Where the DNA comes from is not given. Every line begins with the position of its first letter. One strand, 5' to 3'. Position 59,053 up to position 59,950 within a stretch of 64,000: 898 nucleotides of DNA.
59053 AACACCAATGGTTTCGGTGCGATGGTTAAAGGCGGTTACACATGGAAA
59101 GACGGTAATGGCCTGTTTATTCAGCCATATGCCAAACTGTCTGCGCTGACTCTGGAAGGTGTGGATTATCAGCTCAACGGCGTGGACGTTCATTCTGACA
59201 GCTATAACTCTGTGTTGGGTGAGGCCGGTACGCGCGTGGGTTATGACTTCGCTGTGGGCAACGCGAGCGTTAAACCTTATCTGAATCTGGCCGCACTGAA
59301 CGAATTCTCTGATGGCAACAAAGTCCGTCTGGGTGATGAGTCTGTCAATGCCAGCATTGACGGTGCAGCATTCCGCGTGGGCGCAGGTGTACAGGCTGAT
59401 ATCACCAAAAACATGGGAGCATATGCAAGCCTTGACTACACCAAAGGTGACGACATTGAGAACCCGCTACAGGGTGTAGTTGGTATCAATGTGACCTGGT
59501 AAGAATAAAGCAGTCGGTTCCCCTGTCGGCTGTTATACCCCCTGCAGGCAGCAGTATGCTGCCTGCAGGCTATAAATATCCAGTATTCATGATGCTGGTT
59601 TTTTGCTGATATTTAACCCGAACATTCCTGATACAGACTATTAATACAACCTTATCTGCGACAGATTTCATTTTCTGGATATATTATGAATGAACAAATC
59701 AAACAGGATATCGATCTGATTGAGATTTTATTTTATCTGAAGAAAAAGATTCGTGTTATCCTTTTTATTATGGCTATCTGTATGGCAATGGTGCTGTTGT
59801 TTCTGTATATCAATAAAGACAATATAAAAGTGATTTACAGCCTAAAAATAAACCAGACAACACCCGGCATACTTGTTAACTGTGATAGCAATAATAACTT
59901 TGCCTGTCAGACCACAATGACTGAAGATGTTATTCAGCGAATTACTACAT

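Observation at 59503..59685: Perfect 12-bp stem-loop downstream of the autotransporter gene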

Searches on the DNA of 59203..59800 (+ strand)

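Call 6: search_dna_similar(query=window:59403-59785:+, collection=ecoli_genomes, mode=near, rows=spread, max_rows=30)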
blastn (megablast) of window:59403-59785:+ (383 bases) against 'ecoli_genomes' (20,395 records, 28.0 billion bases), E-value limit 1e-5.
Records with a match: 5181; places in all: 5221; records where one place covers at least 80% of the query: 1846.
Genomes with a match: 5171 of 5426; with a place that covers at least 80% of the query: 1845. Places per genome that has any: lowest 1, median 1, highest 2. On chromosomes: 5205 places; on plasmids: 16.
Best place of each record, by identity: >=99% 26; 95-99% 4815; 90-95% 340.
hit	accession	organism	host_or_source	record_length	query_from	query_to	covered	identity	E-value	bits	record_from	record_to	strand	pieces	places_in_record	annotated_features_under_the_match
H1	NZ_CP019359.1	Escherichia coli strain XH990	Homo sapiens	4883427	1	383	100%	100.0%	0e+0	708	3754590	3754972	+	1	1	hyxB: outer membrane autotransporter HyxB | ykgH: protein YkgH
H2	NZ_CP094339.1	Escherichia coli strain W224N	cerebrospinal fluid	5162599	1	383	100%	98.4%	0e+0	675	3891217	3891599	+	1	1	hyxB: outer membrane autotransporter HyxB | ykgH: protein YkgH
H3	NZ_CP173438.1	Escherichia coli strain 98889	Homo sapiens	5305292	1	383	100%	98.4%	0e+0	675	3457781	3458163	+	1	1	hyxB: outer membrane autotransporter HyxB | ykgH: protein YkgH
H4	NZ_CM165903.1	Escherichia coli strain N1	Homo sapiens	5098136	1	383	100%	98.4%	0e+0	675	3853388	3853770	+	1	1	hyxB: outer membrane autotransporter HyxB | ykgH: protein YkgH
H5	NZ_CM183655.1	Escherichia coli strain GmF052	Homo sapiens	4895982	1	383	100%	98.4%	0e+0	675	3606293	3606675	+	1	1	hyxB: outer membrane autotransporter HyxB | ykgH: protein YkgH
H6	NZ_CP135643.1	Escherichia coli strain TUM17543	missing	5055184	1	383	100%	98.2%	0e+0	669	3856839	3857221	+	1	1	hyxB: outer membrane autotransporter HyxB | hypothetical protein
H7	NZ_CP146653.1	Escherichia coli strain MS 119-7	Homo sapiens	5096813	1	383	100%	97.4%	0e+0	652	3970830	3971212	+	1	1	hyxB: outer membrane autotransporter HyxB | hypothetical protein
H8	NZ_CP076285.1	Escherichia coli strain 41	not applicable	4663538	1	383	100%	97.1%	0e+0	647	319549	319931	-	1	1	ykgH: protein YkgH | hyxB: outer membrane autotransporter HyxB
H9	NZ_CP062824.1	Escherichia coli O169:H41 strain Res13-Lact-PER13-34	Sus scrofa domesticus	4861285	1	383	100%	96.9%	2e-180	640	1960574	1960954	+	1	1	autotransporter outer membrane beta-barrel domain-containing protein | ykgH: protein YkgH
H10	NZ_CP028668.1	Escherichia coli strain 117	cattle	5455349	1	383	100%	96.6%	1e-178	634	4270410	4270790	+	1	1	autotransporter outer membrane beta-barrel domain-containing protein | ykgH: protein YkgH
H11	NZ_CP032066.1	Escherichia coli strain E166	Avian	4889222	1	383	100%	96.1%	2e-175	623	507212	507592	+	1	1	hyxB: outer membrane autotransporter HyxB | ykgH: protein YkgH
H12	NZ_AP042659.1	Escherichia coli strain OkiPb01709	bovine feces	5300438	174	383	55%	97.6%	2e-96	361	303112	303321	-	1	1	ykgH: protein YkgH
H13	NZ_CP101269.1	Escherichia coli strain EC21Z-048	Homo sapiens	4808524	174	383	55%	97.1%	8e-95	355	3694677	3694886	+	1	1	ykgH: protein YkgH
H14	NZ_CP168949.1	Escherichia coli strain IH5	Homo sapiens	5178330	174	383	55%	97.1%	8e-95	355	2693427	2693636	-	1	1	ykgH: protein YkgH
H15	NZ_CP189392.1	Escherichia coli strain AR145.2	cat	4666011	174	383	55%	97.1%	8e-95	355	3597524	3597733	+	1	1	ykgH: protein YkgH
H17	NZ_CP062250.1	Escherichia coli strain AML002_par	not applicable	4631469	174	383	55%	96.7%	4e-93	350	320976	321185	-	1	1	ykgH: protein YkgH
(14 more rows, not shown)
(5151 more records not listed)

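Call 7: get_annotated_region(hit=H1, flank=9000)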
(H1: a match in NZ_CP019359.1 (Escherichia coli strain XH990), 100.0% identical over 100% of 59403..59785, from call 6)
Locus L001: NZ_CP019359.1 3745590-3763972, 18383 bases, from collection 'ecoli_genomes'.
description: Escherichia coli strain XH990 chromosome, complete genome
organism: Escherichia coli strain XH990 (NCBI taxid 562)
replicon: chromosome; assembly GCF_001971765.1
host: Homo sapiens; source: urine; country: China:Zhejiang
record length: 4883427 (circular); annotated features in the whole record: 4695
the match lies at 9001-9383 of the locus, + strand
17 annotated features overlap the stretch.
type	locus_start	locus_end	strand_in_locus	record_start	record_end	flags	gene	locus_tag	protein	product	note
CDS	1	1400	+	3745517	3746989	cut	betB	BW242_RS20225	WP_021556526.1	betaine-aldehyde dehydrogenase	-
CDS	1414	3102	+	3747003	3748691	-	betA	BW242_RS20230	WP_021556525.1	choline dehydrogenase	-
CDS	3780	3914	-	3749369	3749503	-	-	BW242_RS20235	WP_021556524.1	hypothetical protein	-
CDS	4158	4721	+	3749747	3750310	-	ipbA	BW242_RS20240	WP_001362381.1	tyrosine-type DNA invertase IpbA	IpbA is also known as HbiF and FimX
CDS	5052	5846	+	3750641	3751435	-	hyxR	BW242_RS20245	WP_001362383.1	LuxR family transcriptional regulator HyxR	-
CDS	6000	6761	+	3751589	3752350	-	hyxA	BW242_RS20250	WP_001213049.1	protein HyxA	-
CDS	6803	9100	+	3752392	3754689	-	hyxB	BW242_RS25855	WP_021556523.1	outer membrane autotransporter HyxB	-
CDS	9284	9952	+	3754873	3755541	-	ykgH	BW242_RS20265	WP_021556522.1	protein YkgH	-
CDS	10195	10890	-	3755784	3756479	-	ykgG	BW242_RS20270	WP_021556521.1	LutC/YkgG family protein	-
CDS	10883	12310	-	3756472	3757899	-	ykgF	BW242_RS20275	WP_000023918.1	LutB/LldF family L-lactate oxidation iron-sulfur protein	-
CDS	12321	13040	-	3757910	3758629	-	ykgE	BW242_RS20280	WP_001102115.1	(Fe-S)-binding protein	-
CDS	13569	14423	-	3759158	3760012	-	rclR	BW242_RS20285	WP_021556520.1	reactive chlorine-specific transcriptional regulator RclR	-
CDS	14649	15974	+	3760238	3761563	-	rclA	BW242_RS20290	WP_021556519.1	reactive chlorine resistance oxidoreductase RclA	-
CDS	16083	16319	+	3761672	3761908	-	rclB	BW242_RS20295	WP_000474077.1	reactive chlorine resistance periplasmic protein RclB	-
CDS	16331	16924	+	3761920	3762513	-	rclC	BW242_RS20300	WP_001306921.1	reactive chlorine species resistance protein RclC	-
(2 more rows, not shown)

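Call 8: get_annotated_region(hit=H17, flank=4000)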
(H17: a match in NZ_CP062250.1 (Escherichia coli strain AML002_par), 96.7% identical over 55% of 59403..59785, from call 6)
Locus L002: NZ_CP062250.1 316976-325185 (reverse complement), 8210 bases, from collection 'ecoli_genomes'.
description: Escherichia coli strain AML002_par chromosome, complete genome
organism: Escherichia coli strain AML002_par (NCBI taxid 562)
replicon: chromosome; assembly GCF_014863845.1
host: not applicable; source: not applicable; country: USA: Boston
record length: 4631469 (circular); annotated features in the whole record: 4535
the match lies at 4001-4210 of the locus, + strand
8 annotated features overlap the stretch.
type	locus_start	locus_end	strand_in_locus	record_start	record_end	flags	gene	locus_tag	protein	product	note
CDS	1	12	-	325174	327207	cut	betT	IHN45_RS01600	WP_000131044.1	choline BCCT transporter BetT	-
CDS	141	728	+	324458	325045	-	betI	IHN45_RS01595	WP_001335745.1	transcriptional regulator BetI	-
CDS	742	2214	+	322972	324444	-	betB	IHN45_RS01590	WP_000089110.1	betaine-aldehyde dehydrogenase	-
CDS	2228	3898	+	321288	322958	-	betA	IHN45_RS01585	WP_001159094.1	choline dehydrogenase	-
CDS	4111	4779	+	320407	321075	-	ykgH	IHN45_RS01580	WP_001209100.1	protein YkgH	-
CDS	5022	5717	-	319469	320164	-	ykgG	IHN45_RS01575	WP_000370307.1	LutC/YkgG family protein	-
CDS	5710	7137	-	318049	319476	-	ykgF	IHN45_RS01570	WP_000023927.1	LutB/LldF family L-lactate oxidation iron-sulfur protein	-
CDS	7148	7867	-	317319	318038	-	ykgE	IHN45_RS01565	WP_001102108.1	(Fe-S)-binding protein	-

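Call 11: search_dna_similar(query=window:59503-59579:+, collection=ecoli_genomes, mode=distant, rows=spread, max_rows=40, max_evalue=10)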
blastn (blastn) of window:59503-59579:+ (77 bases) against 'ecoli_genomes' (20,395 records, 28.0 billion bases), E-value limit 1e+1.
Records with a match: 1903; places in all: 3797; records where one place covers at least 80% of the query: 1875.
Genomes with a match: 1902 of 5426; with a place that covers at least 80% of the query: 1874. Places per genome that has any: lowest 1, median 2, highest 4. On chromosomes: 3791 places; on plasmids: 6.
Best place of each record, by identity: >=99% 23; 95-99% 1469; 90-95% 393; 80-90% 18.
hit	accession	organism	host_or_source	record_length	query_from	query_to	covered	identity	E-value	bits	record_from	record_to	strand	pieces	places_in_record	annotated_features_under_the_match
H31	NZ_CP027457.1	Escherichia coli strain 88-3493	missing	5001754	1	77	100%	100.0%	8e-31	140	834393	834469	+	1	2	none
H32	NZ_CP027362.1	Escherichia coli strain 95-3192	missing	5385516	1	77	100%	98.7%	3e-29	135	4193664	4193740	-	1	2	none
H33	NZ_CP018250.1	Escherichia coli strain 10671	Cattle faeces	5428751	1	77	100%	98.7%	3e-29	135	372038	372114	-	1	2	none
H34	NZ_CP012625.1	Escherichia coli strain SF-468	Homo sapiens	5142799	1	77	100%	98.7%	3e-29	135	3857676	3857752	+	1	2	none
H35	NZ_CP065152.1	Escherichia coli O150:H6 strain FEX669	ground chicken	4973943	1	77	100%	98.7%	3e-29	135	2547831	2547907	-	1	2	none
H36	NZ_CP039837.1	Escherichia coli O55:H7 strain USDA5905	Food (meat)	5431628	1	77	100%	98.7%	3e-29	135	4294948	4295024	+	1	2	none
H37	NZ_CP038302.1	Escherichia coli O157:H7 strain SS TX 313-1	cattle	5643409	1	77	100%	98.7%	3e-29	135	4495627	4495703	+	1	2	none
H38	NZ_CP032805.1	Escherichia coli strain ERL05-0623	Bobby veal steak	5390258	1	77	100%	98.7%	3e-29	135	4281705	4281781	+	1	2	none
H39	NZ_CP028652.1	Escherichia coli strain 123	cattle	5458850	1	77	100%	98.7%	3e-29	135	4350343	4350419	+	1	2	none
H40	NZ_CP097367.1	Escherichia coli strain AGR6128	water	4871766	1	77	100%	98.7%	3e-29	135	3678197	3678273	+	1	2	none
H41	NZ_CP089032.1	Escherichia coli O157:H7 strain 6535WT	Homo sapiens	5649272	1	77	100%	98.7%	3e-29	135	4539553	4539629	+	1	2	none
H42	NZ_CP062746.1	Escherichia coli O157:H7 strain Z1504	Bovine Faeces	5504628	1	77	100%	98.7%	3e-29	135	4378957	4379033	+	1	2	none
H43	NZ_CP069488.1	Escherichia coli strain FDAARGOS_1264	Homo sapiens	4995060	1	77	100%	98.7%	3e-29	135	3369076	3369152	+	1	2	none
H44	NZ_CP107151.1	Escherichia coli strain R13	human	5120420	1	77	100%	98.7%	3e-29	135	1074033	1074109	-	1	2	none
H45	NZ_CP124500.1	Escherichia coli strain AVS0744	wastewater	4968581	1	77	100%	98.7%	3e-29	135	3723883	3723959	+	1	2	none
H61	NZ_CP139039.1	Escherichia coli MP1 strain MP1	-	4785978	1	77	100%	97.4%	1e-27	129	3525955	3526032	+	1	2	none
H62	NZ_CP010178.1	Escherichia coli strain H15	not applicable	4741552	1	77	100%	93.5%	9e-24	117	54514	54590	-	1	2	none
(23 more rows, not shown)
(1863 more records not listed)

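Call 14: get_annotated_region(hit=H62, flank=400)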
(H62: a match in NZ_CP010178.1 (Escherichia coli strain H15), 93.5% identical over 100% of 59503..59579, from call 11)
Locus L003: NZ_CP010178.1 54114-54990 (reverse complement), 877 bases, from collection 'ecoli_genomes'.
description: Escherichia coli strain H15 chromosome, complete genome
organism: Escherichia coli strain H15 (NCBI taxid 562)
replicon: chromosome; assembly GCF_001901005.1
host: not applicable; source: -; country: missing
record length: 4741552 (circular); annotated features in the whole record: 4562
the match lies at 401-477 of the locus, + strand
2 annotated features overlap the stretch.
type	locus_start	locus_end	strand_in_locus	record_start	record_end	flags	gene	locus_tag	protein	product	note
CDS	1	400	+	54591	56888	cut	hyxB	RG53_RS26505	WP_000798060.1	outer membrane autotransporter HyxB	-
CDS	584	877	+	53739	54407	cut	ykgH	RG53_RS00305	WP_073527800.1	protein YkgH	-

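Call 15: get_annotated_region(hit=H61, flank=400)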
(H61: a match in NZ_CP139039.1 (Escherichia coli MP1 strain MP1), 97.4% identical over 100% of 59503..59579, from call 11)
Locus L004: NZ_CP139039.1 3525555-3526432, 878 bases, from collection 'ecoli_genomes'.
description: Escherichia coli MP1 chromosome, complete genome
organism: Escherichia coli MP1 strain MP1 (NCBI taxid 1314835)
replicon: chromosome; assembly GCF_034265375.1
host: -; source: -; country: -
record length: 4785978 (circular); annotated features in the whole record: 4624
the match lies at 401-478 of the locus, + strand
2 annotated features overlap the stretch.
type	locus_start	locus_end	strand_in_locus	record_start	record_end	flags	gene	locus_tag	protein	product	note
CDS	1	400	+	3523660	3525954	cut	hyxB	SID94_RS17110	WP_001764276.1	outer membrane autotransporter HyxB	-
CDS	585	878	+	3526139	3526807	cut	ykgH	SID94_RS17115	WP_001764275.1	protein YkgH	-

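Call 16: get_annotated_region(hit=H37, flank=400)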
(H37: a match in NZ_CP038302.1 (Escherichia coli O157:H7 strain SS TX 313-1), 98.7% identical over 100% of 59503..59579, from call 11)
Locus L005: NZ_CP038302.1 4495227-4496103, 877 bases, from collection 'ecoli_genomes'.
description: Escherichia coli O157:H7 strain SS TX 313-1 chromosome, complete genome
organism: Escherichia coli O157:H7 strain SS TX 313-1 (NCBI taxid 83334)
replicon: chromosome; assembly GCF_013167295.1
host: cattle; source: cattle feces; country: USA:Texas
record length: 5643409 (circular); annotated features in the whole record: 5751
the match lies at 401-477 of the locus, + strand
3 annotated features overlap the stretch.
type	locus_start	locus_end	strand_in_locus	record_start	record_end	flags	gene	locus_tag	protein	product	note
CDS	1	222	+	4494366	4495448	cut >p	-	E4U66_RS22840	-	adhesin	incomplete; partial in the middle of a contig; missing C-terminus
CDS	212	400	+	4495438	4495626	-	-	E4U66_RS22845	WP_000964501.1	autotransporter outer membrane beta-barrel domain-containing protein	-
CDS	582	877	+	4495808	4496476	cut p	ykgH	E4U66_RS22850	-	protein YkgH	internal stop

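Call 17: get_annotated_region(hit=H9, flank=300)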
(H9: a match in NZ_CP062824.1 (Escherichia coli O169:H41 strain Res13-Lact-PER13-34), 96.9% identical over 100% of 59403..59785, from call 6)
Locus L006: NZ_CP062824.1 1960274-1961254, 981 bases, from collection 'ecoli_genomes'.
description: Escherichia coli O169:H41 strain Res13-Lact-PER13-34 chromosome, complete genome
organism: Escherichia coli O169:H41 strain Res13-Lact-PER13-34 (NCBI taxid 1446701)
replicon: chromosome; assembly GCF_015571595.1
host: Sus scrofa domesticus; source: feces; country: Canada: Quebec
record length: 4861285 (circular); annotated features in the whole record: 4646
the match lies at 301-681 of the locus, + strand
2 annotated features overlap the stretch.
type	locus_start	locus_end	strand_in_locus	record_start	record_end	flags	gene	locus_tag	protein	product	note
CDS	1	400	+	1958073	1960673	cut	-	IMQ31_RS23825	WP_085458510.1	autotransporter outer membrane beta-barrel domain-containing protein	-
CDS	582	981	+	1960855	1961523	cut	ykgH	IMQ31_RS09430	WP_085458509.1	protein YkgH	-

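Call 21: search_dna_similar(query=window:59531-59579:+, collection=ecoli_genomes, mode=near, rows=spread, max_rows=25, max_evalue=1)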
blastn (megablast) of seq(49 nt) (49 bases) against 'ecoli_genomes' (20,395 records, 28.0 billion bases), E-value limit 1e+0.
Records with a match: 1881; places in all: 1884; records where one place covers at least 80% of the query: 1483.
Genomes with a match: 1880 of 5426; with a place that covers at least 80% of the query: 1482. Places per genome that has any: lowest 1, median 1, highest 2. On chromosomes: 1881 places; on plasmids: 3.
Best place of each record, by identity: >=99% 1832; 95-99% 49.
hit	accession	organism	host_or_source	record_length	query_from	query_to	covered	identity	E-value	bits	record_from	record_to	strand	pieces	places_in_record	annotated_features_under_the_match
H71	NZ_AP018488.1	Escherichia coli O157:H7 strain PV15-279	Homo sapiens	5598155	1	49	100%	100.0%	2e-16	92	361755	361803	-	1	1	none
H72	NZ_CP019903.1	Escherichia coli strain MDR_56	Homo sapiens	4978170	1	49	100%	100.0%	2e-16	92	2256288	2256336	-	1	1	none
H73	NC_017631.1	Escherichia coli ABU 83972 strain ABU 83972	Homo sapiens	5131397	1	49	100%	100.0%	2e-16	92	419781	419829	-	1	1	none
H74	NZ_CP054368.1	Escherichia coli strain SCU-115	Homo sapiens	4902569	1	49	100%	100.0%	2e-16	92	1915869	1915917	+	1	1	none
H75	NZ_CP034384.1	Escherichia coli O157:H7 strain FRIK804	Calf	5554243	1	49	100%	100.0%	2e-16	92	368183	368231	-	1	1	none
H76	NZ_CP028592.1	Escherichia coli strain 150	cattle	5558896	1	49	100%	100.0%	2e-16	92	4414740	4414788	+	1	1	none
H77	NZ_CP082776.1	Escherichia coli O4:H5 strain CU532-9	Homo sapiens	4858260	1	49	100%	100.0%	2e-16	92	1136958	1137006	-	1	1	none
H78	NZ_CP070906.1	Escherichia coli strain 88COLEC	Homo sapiens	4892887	1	49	100%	100.0%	2e-16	92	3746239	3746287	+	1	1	none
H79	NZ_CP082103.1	Escherichia coli strain MS15046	Homo sapiens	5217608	1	49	100%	100.0%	2e-16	92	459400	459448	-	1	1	none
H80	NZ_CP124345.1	Escherichia coli strain AVS0530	wastewater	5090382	1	49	100%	100.0%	2e-16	92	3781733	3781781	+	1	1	none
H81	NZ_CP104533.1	Escherichia coli strain E10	Poultry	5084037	1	49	100%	100.0%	2e-16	92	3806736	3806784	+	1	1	none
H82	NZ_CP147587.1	Escherichia coli strain GN06667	Homo sapiens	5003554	1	49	100%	100.0%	2e-16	92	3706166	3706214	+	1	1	none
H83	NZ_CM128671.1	Escherichia coli strain EC65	urine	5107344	1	49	100%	100.0%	2e-16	92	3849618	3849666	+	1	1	none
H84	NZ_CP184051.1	Escherichia coli strain 1444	Homo sapiens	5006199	1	49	100%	100.0%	2e-16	92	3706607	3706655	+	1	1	none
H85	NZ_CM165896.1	Escherichia coli strain N31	Homo sapiens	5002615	1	49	100%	100.0%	2e-16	92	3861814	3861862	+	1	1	none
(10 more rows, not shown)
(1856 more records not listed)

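Call 23: search_rna_families(source=window, start=59300, end=59800, threshold=evalue, max_evalue=10)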
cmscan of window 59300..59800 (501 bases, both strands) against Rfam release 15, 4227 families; matches with E-value up to 10: 6.
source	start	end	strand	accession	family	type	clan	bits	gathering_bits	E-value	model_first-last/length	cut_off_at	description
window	59541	59568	+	RF03340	mir-6511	Gene; miRNA;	-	27.3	87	0.017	1-67/67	no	mir-6511 microRNA precursor family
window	59542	59569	-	RF03340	mir-6511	Gene; miRNA;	-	27.1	87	0.018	1-67/67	no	mir-6511 microRNA precursor family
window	59540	59569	-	RF03806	mir-2007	Gene; miRNA;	-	17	100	1.5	1-90/90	no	mir-2007 microRNA precursor family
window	59538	59572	+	RF03635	mir-2066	Gene; miRNA;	-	15.2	100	5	1-72/72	no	mir-2066 microRNA precursor family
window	59560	59616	+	RF00393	SNORA8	Gene; snRNA; snoRNA; HACA-box;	CL00026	13.8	38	8.3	1-139/139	no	Small nucleolar RNA SNORA8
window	59541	59569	-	RF00229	IRES_Picorna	Cis-reg; IRES;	-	8.9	33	4.7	198-227/252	no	Picornavirus internal ribosome entry site (IRES)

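Call 34: get_annotated_region(hit=H73, flank=2000)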
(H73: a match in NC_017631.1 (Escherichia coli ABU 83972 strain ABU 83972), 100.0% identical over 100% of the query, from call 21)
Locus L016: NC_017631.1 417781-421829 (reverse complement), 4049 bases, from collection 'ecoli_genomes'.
description: Escherichia coli ABU 83972, complete sequence
organism: Escherichia coli ABU 83972 strain ABU 83972 (NCBI taxid 655817)
replicon: chromosome; assembly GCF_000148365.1
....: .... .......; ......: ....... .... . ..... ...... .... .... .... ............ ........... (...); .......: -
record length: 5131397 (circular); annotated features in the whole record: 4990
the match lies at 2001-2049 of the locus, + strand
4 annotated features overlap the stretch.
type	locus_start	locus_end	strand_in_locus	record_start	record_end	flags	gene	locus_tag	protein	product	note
CDS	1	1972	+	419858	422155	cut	hyxB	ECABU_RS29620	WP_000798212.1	outer membrane autotransporter HyxB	-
CDS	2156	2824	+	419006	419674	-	ykgH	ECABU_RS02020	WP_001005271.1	protein YkgH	-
CDS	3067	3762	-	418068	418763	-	ykgG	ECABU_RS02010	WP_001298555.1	LutC/YkgG family protein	-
CDS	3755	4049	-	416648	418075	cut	ykgF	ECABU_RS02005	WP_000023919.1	LutB/LldF family L-lactate oxidation iron-sulfur protein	-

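Call 35: get_annotated_region(hit=H72, flank=2000)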
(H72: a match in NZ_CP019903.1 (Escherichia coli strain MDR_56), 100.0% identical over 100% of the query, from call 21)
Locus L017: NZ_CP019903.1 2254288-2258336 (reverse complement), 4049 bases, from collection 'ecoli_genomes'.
description: Escherichia coli strain MDR_56 chromosome, complete genome
organism: Escherichia coli strain MDR_56 (NCBI taxid 562)
replicon: chromosome; assembly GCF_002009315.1
host: Homo sapiens; source: human; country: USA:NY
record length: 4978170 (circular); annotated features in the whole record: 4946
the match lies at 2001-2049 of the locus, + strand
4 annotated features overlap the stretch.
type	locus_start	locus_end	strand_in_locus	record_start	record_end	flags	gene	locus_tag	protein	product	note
CDS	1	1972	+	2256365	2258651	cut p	hyxB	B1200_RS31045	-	outer membrane autotransporter HyxB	frameshifted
CDS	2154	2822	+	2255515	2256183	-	ykgH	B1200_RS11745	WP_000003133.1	protein YkgH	-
CDS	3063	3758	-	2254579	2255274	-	ykgG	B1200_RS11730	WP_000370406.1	LutC/YkgG family protein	-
CDS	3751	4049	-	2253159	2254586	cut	ykgF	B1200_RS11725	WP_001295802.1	LutB/LldF family L-lactate oxidation iron-sulfur protein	-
